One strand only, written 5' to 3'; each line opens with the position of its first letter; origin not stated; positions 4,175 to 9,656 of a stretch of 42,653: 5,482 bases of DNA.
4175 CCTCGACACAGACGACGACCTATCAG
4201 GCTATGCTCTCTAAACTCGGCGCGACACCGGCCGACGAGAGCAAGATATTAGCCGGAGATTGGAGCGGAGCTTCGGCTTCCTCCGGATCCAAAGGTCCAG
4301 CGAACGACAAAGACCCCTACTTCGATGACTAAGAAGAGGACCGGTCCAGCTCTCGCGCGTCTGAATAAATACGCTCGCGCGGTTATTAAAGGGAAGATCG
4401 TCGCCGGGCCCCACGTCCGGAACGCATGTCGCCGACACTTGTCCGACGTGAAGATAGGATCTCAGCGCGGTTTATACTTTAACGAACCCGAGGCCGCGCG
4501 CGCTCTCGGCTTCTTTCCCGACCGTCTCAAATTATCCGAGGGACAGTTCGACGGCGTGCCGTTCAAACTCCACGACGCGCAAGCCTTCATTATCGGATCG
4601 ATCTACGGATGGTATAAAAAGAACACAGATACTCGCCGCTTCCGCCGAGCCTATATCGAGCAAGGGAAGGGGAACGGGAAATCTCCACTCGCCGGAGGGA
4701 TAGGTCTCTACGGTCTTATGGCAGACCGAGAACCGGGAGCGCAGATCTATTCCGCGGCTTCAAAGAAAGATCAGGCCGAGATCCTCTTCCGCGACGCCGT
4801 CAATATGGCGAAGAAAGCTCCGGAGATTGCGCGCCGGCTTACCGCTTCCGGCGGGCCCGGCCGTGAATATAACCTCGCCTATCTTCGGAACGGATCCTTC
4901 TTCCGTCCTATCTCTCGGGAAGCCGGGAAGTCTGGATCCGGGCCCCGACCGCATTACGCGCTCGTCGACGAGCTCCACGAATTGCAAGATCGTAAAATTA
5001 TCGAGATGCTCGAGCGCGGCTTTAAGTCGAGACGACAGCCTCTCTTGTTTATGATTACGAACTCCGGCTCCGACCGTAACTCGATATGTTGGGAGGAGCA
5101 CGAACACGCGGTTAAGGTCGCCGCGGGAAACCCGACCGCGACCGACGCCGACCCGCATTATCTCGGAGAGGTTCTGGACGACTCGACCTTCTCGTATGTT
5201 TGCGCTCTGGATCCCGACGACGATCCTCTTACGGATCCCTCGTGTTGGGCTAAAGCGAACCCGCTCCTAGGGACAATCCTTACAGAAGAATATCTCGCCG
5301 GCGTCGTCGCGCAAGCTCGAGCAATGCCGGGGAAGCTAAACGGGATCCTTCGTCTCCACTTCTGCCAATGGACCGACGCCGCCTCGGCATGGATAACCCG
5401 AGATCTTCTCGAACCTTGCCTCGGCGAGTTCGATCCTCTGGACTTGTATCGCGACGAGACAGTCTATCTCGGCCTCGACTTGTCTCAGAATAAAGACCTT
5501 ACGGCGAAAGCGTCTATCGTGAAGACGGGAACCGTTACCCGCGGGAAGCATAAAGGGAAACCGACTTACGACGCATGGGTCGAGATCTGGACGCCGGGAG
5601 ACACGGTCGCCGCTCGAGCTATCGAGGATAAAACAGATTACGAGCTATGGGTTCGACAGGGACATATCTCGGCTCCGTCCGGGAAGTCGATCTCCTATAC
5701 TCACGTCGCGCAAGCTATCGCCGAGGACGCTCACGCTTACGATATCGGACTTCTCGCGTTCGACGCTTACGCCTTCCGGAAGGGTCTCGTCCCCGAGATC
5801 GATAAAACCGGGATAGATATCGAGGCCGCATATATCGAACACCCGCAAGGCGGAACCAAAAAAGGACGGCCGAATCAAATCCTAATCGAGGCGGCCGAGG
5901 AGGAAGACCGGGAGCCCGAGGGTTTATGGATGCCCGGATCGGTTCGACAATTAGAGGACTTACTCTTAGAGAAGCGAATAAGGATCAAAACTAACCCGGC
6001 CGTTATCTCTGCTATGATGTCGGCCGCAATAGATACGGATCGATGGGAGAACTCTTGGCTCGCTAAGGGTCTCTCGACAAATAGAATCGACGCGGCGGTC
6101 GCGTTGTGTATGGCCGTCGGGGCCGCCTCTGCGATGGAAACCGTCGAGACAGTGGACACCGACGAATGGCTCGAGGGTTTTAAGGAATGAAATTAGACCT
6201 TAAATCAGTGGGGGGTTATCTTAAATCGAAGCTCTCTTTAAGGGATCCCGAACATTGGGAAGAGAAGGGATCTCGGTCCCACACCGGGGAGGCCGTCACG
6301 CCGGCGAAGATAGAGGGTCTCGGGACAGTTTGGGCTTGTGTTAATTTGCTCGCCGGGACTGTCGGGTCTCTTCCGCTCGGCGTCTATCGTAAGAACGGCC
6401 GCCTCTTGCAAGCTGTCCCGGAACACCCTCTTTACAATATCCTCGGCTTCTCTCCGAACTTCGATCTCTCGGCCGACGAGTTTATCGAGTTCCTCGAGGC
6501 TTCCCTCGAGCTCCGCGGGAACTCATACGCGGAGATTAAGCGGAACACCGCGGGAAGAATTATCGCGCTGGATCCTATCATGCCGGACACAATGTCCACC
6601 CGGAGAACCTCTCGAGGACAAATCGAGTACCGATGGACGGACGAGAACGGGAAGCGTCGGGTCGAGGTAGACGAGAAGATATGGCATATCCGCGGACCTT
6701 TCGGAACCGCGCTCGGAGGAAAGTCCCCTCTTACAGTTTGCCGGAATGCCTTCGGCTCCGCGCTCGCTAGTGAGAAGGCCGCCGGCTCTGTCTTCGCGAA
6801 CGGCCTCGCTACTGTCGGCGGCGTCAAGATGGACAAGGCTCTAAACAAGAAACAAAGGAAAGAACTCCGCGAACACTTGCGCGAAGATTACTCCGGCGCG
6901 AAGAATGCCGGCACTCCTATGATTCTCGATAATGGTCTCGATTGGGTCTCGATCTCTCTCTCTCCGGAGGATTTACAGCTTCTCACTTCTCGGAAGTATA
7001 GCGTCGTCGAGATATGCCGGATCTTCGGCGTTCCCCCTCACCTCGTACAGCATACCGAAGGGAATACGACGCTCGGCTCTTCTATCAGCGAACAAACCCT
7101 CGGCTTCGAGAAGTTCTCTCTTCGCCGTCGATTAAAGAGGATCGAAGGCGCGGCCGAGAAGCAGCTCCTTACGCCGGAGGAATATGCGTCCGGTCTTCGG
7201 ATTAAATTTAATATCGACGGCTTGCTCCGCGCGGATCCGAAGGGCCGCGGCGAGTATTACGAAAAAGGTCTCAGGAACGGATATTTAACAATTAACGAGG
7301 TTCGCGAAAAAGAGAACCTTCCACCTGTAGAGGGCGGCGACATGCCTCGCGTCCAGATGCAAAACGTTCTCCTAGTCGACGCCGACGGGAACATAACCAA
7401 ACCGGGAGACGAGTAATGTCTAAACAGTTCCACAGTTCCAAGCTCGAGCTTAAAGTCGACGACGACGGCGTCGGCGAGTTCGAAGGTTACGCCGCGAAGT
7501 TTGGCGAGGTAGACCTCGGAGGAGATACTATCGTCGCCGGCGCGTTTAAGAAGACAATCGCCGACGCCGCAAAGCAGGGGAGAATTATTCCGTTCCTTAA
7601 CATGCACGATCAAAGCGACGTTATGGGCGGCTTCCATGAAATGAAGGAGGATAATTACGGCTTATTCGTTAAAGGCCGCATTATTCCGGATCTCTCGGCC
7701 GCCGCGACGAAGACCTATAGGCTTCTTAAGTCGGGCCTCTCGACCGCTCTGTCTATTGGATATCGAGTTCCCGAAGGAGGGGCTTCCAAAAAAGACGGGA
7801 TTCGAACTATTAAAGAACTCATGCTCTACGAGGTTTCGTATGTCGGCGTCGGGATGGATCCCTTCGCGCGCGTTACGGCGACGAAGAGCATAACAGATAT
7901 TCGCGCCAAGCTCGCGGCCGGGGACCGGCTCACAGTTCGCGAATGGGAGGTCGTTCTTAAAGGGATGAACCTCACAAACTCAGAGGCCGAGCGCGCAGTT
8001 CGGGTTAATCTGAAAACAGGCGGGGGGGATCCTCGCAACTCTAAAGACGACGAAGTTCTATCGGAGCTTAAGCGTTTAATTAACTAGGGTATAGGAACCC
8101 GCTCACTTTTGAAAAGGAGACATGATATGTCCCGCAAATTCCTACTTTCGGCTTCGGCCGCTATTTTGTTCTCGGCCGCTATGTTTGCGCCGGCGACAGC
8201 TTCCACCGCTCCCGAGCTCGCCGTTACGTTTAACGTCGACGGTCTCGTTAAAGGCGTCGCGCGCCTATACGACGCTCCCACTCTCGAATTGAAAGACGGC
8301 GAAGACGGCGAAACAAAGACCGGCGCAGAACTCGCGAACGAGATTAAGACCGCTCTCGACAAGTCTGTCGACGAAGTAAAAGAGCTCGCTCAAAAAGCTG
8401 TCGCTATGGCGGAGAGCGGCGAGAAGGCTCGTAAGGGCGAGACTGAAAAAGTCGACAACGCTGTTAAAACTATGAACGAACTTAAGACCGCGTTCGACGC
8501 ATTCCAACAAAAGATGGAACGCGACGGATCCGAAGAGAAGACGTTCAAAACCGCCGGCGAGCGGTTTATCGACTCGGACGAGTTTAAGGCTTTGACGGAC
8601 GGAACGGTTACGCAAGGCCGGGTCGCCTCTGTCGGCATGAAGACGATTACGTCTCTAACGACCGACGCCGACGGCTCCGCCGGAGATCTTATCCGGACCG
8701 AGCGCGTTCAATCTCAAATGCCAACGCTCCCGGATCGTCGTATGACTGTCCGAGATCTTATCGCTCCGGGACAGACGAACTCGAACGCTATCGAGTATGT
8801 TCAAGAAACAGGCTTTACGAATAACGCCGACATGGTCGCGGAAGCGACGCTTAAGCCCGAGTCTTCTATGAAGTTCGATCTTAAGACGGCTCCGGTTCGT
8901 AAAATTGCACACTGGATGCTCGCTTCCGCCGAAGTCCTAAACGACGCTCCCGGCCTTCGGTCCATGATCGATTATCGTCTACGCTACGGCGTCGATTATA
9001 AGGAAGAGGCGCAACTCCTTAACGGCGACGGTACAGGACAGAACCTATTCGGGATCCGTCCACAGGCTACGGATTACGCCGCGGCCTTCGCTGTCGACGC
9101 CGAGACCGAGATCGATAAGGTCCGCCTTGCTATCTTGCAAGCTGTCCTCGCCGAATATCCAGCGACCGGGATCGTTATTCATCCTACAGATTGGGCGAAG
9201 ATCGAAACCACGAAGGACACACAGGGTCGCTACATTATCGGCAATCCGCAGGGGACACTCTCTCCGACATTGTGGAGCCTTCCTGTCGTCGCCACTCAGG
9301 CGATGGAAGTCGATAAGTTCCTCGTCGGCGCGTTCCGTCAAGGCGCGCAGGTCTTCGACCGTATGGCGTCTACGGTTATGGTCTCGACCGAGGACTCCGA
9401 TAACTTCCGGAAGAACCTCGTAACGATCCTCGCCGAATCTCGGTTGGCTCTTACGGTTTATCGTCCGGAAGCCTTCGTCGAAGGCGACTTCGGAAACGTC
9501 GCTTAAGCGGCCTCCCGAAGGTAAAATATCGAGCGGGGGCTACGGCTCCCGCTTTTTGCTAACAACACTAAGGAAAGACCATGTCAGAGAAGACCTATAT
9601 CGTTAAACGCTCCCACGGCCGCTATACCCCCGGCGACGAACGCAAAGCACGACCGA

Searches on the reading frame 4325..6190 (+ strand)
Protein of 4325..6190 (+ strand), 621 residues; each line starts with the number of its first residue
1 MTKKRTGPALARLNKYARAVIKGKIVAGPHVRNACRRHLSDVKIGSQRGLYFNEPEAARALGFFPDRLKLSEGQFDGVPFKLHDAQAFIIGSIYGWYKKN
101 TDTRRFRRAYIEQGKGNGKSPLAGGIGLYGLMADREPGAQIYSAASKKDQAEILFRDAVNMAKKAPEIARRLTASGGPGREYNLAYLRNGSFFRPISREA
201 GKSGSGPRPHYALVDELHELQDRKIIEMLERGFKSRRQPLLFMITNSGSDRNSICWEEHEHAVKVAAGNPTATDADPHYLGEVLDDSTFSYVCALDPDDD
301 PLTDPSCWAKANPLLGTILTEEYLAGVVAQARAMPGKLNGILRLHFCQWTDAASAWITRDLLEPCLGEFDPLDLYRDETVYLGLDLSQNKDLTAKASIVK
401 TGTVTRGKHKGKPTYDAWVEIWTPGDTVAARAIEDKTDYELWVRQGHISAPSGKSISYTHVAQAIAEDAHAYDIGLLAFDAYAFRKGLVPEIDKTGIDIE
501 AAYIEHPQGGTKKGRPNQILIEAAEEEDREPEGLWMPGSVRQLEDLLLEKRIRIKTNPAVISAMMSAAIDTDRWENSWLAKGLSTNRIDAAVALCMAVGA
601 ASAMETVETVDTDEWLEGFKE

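Call 68: search_protein_families(library=phrogs, proteins=[window:4325-6190:+], max_evalue=0.00001)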
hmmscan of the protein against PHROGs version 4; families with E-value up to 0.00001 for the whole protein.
window:4325-6190:+ (621 aa): 6 families
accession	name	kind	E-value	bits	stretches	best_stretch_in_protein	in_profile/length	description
phrog_9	-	head and packaging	6e-129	433.2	1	15-606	169-668/812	terminase large subunit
phrog_2699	-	head and packaging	2.2e-50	172.3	1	284-608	13-300/315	terminase large subunit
phrog_10517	-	head and packaging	4.8e-37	128.5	1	14-153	38-177/207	terminase large subunit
phrog_4914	-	head and packaging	1.1e-36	127.5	1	12-201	10-203/213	terminase large subunit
phrog_7331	-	head and packaging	2.1e-08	34.8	1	540-619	31-110/113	terminase large subunit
phrog_2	-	head and packaging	4.7e-07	29.9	1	76-439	261-525/807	terminase large subunit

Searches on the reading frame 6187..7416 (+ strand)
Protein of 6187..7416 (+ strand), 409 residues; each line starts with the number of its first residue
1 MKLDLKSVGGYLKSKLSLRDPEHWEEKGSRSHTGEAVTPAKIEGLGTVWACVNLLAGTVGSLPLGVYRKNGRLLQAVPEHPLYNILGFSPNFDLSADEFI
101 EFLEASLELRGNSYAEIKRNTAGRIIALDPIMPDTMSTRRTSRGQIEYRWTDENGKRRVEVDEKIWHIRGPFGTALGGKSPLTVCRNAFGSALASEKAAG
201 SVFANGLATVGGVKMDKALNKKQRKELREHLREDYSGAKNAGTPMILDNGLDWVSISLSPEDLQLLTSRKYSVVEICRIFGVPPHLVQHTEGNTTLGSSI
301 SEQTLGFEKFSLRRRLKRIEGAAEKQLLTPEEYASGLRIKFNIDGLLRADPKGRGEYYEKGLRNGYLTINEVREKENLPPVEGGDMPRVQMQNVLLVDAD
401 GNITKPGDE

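Call 68: search_protein_families(library=phrogs, proteins=[window:6187-7416:+], max_evalue=0.00001)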
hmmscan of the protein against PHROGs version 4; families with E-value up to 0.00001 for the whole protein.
window:6187-7416:+ (409 aa): 6 families
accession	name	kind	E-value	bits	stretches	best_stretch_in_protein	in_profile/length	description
phrog_12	-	head and packaging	1.4e-110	372.3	1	28-396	75-435/646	portal protein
phrog_2662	-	head and packaging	5e-57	194.9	1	46-388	68-420/717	portal protein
phrog_5929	-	head and packaging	4.7e-49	167.8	1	196-400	5-206/228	portal protein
phrog_11323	-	unknown function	3.7e-21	76.6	1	298-399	11-112/130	-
phrog_2271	-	head and packaging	2.9e-16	59.4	1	39-395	46-400/859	portal protein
phrog_21454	-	unknown function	9.3e-15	55.6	1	218-394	7-176/320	-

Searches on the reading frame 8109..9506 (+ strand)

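Call 68: search_protein_families(library=phrogs, proteins=[window:8109-9506:+], max_evalue=0.00001)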
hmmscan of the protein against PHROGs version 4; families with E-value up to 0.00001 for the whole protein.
window:8109-9506:+ (465 aa): 2 families
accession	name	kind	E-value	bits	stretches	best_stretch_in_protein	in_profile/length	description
phrog_10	-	head and packaging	6.2e-73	248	1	76-460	265-634/752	major head protein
phrog_35623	-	unknown function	6.8e-12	46.6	1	69-189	6-127/127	-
